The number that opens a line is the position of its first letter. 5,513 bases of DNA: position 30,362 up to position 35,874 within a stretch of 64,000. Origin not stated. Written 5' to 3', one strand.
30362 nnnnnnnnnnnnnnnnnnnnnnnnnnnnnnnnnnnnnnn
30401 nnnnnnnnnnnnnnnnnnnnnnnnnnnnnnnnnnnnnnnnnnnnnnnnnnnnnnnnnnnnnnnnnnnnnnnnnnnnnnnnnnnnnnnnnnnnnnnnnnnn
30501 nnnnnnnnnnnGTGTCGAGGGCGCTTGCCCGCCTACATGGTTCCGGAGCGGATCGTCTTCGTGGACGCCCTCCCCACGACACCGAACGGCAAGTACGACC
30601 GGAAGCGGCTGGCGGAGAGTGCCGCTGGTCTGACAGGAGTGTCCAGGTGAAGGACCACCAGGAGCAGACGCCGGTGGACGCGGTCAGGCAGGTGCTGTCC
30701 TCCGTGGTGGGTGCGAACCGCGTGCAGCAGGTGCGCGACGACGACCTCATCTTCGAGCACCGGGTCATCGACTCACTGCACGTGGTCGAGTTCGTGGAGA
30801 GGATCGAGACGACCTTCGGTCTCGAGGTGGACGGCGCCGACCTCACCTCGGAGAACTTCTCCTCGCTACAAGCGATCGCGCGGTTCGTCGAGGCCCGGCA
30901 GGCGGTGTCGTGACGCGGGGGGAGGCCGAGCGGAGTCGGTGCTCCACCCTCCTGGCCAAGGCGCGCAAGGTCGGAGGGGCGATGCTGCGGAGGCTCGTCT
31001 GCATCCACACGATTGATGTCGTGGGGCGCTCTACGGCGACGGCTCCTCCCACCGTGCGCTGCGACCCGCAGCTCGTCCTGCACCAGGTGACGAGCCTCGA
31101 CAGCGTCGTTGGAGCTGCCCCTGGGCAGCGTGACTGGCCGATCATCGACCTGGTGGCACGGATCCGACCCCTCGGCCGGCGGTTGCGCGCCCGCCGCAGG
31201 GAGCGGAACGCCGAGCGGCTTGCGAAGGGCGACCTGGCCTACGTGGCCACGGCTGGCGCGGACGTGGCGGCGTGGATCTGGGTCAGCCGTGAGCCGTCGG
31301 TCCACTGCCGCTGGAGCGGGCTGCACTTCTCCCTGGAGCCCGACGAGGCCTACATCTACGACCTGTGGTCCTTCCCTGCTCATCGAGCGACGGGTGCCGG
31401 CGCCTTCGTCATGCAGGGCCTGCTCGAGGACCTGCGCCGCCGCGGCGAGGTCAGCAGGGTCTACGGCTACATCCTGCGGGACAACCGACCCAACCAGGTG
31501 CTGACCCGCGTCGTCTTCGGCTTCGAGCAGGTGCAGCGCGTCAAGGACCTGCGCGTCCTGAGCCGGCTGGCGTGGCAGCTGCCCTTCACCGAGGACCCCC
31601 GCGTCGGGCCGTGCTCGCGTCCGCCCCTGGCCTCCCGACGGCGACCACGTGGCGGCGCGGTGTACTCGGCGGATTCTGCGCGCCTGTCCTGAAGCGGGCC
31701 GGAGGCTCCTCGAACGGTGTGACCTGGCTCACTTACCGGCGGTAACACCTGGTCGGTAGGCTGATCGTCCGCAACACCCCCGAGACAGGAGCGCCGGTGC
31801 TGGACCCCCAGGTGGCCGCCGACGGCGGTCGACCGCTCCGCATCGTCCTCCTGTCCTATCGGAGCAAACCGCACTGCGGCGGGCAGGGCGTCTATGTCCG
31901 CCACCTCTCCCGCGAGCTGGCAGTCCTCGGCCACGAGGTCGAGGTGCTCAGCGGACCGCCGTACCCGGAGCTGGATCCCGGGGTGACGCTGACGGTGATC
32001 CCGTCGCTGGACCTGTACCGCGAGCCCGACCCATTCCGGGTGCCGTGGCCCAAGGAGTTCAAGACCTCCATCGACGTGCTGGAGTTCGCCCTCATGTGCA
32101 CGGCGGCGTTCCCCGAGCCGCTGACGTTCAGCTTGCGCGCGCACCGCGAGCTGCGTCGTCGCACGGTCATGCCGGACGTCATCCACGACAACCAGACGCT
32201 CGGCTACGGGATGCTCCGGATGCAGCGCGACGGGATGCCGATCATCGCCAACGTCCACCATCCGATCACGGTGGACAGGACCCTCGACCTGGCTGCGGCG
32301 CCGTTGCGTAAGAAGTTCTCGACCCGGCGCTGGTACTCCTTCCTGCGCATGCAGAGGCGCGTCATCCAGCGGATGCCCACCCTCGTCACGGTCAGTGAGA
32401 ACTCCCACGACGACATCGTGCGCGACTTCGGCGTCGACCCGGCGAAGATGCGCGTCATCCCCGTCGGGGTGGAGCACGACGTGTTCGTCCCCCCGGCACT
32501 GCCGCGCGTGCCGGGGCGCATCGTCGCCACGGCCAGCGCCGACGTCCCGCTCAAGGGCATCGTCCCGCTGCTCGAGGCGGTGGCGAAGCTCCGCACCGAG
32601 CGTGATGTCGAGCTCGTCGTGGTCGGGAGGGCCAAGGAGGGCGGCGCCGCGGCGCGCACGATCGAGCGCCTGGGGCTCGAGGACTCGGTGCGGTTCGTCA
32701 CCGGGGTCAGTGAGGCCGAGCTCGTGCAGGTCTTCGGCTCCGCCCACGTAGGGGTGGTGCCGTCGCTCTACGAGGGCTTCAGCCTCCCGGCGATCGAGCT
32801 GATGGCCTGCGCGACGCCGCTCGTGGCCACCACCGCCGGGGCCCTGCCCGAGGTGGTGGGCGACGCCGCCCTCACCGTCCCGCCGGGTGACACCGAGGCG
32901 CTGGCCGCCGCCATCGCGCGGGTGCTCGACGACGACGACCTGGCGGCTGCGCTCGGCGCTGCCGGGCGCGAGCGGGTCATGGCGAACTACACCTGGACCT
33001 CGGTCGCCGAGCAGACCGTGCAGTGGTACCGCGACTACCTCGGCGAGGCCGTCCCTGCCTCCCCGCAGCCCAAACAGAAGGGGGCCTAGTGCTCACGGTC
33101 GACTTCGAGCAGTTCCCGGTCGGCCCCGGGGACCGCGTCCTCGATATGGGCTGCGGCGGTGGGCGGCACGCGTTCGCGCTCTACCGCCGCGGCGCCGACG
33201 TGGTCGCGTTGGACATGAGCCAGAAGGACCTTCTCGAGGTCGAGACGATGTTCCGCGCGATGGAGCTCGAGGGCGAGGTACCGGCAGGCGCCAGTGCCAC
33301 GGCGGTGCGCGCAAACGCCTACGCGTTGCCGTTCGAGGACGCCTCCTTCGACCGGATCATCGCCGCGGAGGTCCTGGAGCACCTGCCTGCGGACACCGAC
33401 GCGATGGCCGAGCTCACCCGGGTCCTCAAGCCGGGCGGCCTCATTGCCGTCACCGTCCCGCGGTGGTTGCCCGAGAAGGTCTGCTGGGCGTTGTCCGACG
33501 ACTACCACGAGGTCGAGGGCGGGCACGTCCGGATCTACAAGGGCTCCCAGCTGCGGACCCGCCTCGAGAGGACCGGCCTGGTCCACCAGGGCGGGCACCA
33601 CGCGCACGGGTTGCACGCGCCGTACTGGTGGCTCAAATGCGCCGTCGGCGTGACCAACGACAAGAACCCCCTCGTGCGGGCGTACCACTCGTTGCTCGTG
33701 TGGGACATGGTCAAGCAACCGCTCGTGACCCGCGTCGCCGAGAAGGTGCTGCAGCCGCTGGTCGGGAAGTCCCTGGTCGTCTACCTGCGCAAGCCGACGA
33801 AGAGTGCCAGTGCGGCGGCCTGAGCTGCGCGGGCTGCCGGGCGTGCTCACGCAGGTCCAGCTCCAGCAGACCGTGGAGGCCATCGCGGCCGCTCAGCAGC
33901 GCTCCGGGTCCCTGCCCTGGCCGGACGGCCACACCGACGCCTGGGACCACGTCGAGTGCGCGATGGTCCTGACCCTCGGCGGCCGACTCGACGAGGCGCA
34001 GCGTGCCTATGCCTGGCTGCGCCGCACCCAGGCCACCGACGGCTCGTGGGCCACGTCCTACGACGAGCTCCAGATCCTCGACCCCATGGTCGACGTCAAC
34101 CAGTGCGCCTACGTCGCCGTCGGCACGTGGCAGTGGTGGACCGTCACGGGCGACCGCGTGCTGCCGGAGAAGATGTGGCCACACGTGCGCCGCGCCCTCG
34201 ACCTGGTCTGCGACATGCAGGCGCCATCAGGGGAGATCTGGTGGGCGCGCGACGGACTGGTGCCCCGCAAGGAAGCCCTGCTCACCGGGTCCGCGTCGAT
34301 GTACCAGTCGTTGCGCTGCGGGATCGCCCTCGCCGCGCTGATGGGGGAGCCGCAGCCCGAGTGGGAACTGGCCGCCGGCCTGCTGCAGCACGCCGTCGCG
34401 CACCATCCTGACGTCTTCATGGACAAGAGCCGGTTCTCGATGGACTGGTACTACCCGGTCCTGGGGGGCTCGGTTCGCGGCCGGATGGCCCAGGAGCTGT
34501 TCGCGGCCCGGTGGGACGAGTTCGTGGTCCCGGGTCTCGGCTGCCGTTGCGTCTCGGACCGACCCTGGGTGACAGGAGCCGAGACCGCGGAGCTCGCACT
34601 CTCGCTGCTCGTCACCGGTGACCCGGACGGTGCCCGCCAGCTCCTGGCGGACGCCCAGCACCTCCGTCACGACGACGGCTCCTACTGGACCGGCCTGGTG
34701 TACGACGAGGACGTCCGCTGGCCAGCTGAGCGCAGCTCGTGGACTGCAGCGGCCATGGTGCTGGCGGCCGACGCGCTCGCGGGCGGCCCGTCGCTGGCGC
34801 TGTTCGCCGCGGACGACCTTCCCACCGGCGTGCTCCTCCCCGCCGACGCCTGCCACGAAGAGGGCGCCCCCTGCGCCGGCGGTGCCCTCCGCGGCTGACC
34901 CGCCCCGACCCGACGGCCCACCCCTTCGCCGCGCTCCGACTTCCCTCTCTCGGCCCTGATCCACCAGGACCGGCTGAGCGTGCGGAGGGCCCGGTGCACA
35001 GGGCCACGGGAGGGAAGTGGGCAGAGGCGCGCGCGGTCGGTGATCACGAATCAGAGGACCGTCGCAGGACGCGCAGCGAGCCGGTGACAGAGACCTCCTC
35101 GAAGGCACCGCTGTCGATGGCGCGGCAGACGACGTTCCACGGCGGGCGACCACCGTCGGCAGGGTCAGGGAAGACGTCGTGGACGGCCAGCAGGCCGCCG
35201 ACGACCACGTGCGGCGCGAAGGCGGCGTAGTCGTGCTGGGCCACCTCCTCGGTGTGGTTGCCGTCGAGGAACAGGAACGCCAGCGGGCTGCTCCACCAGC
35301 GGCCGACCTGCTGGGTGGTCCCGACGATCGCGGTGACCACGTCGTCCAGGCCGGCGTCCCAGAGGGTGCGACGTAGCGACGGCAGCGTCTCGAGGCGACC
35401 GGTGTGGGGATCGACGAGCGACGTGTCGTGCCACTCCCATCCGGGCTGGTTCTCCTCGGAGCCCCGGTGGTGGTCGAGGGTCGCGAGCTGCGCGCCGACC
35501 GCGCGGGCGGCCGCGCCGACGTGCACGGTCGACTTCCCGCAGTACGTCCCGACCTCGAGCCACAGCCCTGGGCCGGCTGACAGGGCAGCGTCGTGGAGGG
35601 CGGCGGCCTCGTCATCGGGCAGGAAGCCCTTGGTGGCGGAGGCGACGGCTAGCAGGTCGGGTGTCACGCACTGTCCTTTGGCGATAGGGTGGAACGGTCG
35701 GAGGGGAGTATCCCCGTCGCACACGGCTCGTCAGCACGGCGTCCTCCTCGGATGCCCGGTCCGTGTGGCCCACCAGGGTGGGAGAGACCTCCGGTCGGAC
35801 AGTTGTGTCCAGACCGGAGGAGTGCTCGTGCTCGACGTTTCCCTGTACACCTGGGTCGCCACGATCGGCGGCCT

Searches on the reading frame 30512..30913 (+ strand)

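Call 9: search_protein_families(library=pfam, proteins=[window:30512-30913:+], max_evalue=0.001)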
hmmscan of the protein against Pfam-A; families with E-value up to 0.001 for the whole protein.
window:30512-30913:+ (133 aa): 2 families
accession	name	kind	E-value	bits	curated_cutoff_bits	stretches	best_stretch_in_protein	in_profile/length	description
PF00550.31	PP-binding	-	1.3e-06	29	20.8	1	56-126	1-67/67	Phosphopantetheine attachment site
PF14573.12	PP-binding_2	-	1.3e-05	25.8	32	1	82-131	42-89/96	Acyl-carrier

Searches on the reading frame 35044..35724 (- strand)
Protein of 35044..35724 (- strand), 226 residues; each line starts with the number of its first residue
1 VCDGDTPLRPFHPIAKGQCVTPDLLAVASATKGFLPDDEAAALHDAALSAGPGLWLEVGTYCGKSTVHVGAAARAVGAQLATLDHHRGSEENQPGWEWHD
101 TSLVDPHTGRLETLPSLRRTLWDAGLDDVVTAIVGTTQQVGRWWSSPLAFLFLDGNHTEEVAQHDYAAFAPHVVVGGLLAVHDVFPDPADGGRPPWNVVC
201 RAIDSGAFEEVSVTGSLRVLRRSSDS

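Call 9: search_protein_families(library=pfam, proteins=[window:35044-35724:-], max_evalue=0.001)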
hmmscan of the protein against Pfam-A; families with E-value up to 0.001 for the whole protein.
window:35044-35724:- (226 aa): 1 family
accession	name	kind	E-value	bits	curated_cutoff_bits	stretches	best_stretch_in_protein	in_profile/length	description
PF13578.12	Methyltransf_24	-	3.5e-20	73.3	26.3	1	56-184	1-105/105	Methyltransferase domain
